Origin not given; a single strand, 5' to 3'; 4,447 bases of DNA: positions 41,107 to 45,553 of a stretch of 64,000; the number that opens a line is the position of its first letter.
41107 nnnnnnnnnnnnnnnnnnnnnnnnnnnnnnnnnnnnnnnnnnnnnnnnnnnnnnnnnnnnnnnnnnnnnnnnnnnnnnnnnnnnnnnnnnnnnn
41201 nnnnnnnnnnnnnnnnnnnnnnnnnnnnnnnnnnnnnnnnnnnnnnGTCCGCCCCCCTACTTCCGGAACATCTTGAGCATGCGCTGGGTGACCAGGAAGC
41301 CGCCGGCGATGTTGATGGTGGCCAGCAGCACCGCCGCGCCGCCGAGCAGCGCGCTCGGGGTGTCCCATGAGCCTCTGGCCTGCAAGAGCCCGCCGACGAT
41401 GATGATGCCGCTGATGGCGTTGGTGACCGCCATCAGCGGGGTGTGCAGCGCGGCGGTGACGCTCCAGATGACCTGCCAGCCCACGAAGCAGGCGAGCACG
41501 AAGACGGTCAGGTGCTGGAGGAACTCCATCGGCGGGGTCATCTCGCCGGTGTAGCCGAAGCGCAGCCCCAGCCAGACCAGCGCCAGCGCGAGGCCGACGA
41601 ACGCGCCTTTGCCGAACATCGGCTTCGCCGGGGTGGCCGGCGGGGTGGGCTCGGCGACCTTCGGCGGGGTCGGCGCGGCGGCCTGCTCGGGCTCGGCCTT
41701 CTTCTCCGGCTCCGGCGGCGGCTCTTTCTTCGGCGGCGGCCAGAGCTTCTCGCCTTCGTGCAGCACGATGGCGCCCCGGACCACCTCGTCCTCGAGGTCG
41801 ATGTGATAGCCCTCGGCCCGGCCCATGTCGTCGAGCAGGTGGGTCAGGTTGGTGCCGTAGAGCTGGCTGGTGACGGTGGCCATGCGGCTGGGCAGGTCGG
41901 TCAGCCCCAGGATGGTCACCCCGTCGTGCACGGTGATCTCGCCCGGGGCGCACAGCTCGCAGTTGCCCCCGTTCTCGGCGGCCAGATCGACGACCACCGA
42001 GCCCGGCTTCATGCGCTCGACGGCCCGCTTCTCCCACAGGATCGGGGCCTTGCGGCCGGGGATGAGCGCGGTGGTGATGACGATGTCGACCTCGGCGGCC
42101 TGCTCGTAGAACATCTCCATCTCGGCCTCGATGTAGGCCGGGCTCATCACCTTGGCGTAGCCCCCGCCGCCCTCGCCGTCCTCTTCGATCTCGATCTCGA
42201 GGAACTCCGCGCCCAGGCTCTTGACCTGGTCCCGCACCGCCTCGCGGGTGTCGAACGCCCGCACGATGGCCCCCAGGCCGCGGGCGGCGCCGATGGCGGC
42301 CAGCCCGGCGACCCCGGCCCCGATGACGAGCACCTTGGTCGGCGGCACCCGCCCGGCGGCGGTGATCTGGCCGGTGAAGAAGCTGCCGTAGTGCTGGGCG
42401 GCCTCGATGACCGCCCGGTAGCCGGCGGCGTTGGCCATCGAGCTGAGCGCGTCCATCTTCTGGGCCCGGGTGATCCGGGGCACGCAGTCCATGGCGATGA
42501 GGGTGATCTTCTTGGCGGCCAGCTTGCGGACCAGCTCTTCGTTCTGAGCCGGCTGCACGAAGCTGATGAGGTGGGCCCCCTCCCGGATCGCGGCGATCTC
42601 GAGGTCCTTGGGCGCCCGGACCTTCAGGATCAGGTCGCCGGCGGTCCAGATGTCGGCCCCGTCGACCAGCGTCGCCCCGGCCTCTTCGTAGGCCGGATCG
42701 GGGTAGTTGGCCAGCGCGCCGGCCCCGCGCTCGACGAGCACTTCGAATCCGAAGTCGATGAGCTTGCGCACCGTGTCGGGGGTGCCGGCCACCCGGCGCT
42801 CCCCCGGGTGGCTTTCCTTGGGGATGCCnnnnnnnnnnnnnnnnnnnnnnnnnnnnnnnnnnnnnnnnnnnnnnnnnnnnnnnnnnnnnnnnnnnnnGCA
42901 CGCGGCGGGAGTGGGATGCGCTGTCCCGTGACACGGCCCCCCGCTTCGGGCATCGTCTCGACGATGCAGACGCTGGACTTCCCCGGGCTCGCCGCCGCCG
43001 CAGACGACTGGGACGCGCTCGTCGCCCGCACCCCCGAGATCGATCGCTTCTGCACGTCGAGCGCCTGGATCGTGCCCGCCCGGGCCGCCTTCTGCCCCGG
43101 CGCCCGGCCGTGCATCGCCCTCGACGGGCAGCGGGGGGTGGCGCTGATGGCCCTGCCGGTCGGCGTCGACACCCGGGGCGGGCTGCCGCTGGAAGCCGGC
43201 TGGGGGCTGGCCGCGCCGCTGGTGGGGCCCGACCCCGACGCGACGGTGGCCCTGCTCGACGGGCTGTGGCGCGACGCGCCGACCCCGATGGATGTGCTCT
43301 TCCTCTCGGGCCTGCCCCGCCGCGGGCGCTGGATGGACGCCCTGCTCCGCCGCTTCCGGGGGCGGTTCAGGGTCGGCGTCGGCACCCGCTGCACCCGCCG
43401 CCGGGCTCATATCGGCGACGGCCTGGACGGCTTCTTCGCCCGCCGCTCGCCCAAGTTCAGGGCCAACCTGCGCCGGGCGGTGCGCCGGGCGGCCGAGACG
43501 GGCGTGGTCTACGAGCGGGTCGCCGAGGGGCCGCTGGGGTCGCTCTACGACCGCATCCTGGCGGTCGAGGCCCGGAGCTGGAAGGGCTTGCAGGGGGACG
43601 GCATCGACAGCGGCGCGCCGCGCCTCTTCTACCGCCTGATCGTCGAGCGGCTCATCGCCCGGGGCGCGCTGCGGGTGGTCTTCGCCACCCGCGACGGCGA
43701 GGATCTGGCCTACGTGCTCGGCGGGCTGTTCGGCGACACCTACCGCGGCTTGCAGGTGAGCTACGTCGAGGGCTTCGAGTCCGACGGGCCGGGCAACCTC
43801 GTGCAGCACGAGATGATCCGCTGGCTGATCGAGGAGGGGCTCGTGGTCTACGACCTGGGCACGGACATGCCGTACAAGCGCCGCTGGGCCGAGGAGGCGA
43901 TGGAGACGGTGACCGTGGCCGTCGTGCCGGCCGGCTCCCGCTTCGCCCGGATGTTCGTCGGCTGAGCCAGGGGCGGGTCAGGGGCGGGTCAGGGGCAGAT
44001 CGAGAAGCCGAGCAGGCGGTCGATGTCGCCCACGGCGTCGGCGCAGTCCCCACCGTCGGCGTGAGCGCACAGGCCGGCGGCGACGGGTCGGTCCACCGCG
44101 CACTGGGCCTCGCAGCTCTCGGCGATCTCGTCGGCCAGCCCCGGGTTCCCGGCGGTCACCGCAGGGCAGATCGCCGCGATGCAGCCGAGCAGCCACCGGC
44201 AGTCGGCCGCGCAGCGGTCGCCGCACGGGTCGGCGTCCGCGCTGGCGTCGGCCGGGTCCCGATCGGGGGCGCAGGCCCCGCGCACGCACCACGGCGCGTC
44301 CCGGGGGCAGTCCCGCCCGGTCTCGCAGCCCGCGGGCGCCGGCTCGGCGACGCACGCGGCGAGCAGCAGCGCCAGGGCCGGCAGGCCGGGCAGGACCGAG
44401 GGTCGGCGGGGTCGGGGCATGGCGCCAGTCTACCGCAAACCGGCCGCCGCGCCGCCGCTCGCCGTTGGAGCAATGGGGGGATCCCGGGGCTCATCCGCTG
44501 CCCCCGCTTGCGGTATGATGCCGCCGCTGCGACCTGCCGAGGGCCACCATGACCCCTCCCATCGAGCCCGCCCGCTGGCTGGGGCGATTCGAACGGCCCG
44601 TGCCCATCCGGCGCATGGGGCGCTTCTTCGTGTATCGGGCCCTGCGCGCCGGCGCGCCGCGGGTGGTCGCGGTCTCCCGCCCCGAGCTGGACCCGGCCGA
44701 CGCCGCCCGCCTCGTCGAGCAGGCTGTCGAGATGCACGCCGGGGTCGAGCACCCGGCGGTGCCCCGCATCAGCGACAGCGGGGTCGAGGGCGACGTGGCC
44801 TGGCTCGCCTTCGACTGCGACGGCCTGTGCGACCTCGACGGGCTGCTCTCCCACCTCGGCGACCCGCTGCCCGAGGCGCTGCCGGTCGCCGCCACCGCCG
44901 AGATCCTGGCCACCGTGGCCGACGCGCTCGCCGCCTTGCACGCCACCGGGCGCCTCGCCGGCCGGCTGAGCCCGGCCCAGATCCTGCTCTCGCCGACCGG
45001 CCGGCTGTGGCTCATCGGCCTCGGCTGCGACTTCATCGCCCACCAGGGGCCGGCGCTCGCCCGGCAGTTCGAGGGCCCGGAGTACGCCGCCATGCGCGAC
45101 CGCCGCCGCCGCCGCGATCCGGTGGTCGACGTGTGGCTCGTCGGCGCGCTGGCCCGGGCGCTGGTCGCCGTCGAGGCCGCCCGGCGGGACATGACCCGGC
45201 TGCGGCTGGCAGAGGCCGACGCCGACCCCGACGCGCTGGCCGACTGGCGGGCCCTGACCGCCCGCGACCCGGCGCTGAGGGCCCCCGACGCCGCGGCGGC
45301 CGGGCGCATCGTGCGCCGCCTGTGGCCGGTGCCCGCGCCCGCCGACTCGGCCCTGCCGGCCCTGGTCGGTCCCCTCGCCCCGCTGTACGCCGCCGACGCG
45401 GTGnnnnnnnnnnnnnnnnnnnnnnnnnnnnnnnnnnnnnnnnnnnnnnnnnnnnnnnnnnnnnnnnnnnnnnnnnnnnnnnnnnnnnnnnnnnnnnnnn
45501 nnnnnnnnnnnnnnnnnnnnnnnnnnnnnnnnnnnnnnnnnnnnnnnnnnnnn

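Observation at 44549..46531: JAK-like pseudokinase + kinase tandem fused to an OmpR-type winged helix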

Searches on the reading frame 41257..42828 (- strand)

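Call 79: search_protein_families(library=pfam, proteins=[window:41257-42828:-], max_evalue=0.001)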
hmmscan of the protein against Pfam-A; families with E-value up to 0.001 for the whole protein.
window:41257-42828:- (523 aa): 3 families
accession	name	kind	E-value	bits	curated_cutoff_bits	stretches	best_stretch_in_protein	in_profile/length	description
PF01262.27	AlaDh_PNT_C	-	8.6e-65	218.6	23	1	139-363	1-213/214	Alanine dehydrogenase/PNT, C-terminal domain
PF05222.21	AlaDh_PNT_N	-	5.1e-48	163.2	30.4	1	1-135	1-136/136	Alanine dehydrogenase/PNT, N-terminal domain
PF12769.12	PNTB_4TM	-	9.2e-36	122.6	26.2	1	439-523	1-85/85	4TM region of pyridine nucleotide transhydrogenase, mitoch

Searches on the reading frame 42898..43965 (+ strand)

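Call 79: search_protein_families(library=pfam, proteins=[window:42898-43965:+], max_evalue=0.001)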
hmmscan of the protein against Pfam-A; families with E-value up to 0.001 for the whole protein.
window:42898-43965:+ (355 aa): 1 family
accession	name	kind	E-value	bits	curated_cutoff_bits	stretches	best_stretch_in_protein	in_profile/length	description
PF13480.13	Acetyltransf_6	-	9e-24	84.7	22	1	186-328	2-143/143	Acetyltransferase (GNAT) domain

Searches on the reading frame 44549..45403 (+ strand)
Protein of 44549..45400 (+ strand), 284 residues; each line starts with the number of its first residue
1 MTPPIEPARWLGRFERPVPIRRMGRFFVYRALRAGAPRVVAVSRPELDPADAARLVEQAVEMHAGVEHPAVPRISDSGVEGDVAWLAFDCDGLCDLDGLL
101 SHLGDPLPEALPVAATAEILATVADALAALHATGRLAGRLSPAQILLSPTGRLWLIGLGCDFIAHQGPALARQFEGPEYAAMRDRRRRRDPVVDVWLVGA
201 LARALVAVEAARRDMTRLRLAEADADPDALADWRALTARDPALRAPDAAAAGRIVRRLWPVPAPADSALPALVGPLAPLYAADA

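Call 6: search_protein_families(library=pfam, proteins=[window:44549-45400:+], max_evalue=10)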
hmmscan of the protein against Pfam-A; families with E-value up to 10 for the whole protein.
seq(284 aa): 1 family
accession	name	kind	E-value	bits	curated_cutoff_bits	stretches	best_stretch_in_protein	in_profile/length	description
PF00069.31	Pkinase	-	0.004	17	31.7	1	28-208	15-193/263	Protein kinase domain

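Call 15: search_solved_structures(query=A3, max_evalue=10, show_alignments=2)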
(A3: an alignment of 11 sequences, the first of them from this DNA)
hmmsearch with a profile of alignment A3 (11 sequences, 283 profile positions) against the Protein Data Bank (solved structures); distinct sequences matched with E-value up to 10: 101 (the best 60 are shown).
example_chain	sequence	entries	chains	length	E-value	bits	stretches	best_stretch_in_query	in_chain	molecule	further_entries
9gmp_A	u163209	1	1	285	4.7e-05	26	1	28-157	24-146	Uncharacterized protein (Map kinase kinase-like protein)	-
5j5t_A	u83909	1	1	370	8.1e-05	25.2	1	28-211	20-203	Mitogen-activated protein kinase kinase kinase kinase 3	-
5m08_A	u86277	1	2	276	0.00015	24.4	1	58-197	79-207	Serine/threonine-protein kinase PknI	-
5m09_A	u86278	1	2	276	0.00017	24.2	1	58-197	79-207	Serine/threonine-protein kinase PknI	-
8bem_A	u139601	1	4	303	0.0002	23.9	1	28-232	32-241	STE20-like serine/threonine-protein kinase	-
4usf_A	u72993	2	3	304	0.0002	23.9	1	28-232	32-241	STE20-LIKE SERINE/THREONINE-PROTEIN KINASE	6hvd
2j51_A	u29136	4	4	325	0.00025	23.6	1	28-232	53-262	STE20-LIKE SERINE/THREONINE-PROTEIN KINASE | STE20-LIKE SERINE-THREONINE KINASE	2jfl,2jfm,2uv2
5m06_A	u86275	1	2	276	0.00026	23.6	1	58-197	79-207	Serine/threonine-protein kinase PknI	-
5m07_A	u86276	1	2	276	0.00026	23.5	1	58-197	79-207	Serine/threonine-protein kinase PknI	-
5xka_A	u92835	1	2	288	0.00028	23.4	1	58-198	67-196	Serine/threonine-protein kinase PknI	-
5dbx_A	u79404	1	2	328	0.00036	23.1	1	39-206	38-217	STE20/SPS1-related proline-alanine-rich protein kinase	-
5d9h_A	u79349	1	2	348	0.00041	22.9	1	39-206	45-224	STE20/SPS1-related proline-alanine-rich protein kinase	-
9ruk_A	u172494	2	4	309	0.0014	21.2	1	12-161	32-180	Serine/threonine-protein kinase StkP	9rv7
6s73_A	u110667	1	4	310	0.0014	21.1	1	28-211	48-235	Serine/threonine-protein kinase Nek7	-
9ru3_A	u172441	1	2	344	0.0018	20.8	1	12-161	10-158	Serine/threonine-protein kinase StkP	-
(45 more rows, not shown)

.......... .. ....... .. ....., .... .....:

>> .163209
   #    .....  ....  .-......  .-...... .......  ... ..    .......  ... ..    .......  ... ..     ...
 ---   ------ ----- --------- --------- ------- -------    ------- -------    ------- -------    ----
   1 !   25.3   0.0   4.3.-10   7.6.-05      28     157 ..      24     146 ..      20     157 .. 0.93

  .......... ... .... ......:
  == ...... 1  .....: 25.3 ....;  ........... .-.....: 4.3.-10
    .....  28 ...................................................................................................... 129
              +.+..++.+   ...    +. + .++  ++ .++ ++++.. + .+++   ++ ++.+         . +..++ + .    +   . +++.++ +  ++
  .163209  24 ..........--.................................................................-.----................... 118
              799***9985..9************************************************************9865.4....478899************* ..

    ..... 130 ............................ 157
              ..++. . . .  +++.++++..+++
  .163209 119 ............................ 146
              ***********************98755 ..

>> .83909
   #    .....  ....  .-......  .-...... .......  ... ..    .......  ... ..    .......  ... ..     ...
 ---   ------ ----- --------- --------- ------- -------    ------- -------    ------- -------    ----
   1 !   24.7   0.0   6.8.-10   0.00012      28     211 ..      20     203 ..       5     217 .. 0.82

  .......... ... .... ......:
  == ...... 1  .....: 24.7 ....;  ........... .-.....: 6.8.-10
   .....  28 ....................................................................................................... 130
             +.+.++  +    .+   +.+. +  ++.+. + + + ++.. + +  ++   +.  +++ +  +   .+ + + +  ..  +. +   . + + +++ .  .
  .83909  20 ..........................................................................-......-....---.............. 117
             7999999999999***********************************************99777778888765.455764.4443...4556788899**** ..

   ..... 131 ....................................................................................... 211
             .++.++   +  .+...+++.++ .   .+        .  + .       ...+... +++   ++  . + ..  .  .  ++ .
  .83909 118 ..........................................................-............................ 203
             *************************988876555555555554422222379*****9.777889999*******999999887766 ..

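Call 49: find_homologous_proteins(query=A3, max_evalue=0.001)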
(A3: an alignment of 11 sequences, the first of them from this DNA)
Query A3 (11 sequences) (285 aa, profile of the alignment): 1 proteins with E <= 0.001 among 8000 candidates.
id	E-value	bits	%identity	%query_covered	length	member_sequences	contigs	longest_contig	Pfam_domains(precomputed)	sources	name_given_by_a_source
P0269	1.5e-4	39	33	38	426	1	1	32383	PF07714.24,PF00069.32,PF03109.23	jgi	jgi:serine/threonine-protein kinase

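Call 84: search_solved_structures(query=A7, max_evalue=0.001, show_alignments=1)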
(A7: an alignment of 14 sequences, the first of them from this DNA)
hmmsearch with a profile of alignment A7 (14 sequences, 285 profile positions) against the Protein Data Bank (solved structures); distinct sequences matched with E-value up to 0.001: 132 (the best 60 are shown).
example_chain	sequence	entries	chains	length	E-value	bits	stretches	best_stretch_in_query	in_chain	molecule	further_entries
9ruk_A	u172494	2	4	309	2.1e-11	47.2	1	17-201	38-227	Serine/threonine-protein kinase StkP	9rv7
9ru3_A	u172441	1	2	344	2.8e-11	46.9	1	17-201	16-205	Serine/threonine-protein kinase StkP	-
9ruj_A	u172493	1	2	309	3.6e-11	46.5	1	17-201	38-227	Serine/threonine-protein kinase StkP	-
8pr7_A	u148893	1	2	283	5e-09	39.4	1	4-256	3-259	Aurora kinase A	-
7ztl_A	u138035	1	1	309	5.2e-09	39.4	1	4-256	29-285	Aurora kinase A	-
6hjj_A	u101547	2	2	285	5.4e-09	39.3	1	4-255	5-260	Aurora kinase A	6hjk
8of5_A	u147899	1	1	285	6.2e-09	39.1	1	4-256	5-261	Aurora kinase A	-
4ow8_A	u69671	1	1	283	8.2e-09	38.7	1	11-197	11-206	Serine/threonine-protein kinase PknA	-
9tmq_A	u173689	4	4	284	8.3e-09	38.7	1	11-197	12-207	Serine/threonine-protein kinase PknA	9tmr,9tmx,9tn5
6b2q_A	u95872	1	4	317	9e-09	38.6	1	11-197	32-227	Serine/threonine-protein kinase PknA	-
4x3f_A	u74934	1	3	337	1.2e-08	38.2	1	11-197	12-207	Serine/threonine-protein kinase PknA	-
9s61_B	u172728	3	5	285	1.2e-08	38.1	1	4-255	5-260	Aurora kinase A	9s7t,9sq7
5odt_A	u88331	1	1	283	1.3e-08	38.1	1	4-255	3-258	Aurora kinase A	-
9sv0_B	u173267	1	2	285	1.3e-08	38.1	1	4-255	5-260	Aurora kinase A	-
4ceg_A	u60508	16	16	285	1.4e-08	38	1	4-255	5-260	AURORA KINASE A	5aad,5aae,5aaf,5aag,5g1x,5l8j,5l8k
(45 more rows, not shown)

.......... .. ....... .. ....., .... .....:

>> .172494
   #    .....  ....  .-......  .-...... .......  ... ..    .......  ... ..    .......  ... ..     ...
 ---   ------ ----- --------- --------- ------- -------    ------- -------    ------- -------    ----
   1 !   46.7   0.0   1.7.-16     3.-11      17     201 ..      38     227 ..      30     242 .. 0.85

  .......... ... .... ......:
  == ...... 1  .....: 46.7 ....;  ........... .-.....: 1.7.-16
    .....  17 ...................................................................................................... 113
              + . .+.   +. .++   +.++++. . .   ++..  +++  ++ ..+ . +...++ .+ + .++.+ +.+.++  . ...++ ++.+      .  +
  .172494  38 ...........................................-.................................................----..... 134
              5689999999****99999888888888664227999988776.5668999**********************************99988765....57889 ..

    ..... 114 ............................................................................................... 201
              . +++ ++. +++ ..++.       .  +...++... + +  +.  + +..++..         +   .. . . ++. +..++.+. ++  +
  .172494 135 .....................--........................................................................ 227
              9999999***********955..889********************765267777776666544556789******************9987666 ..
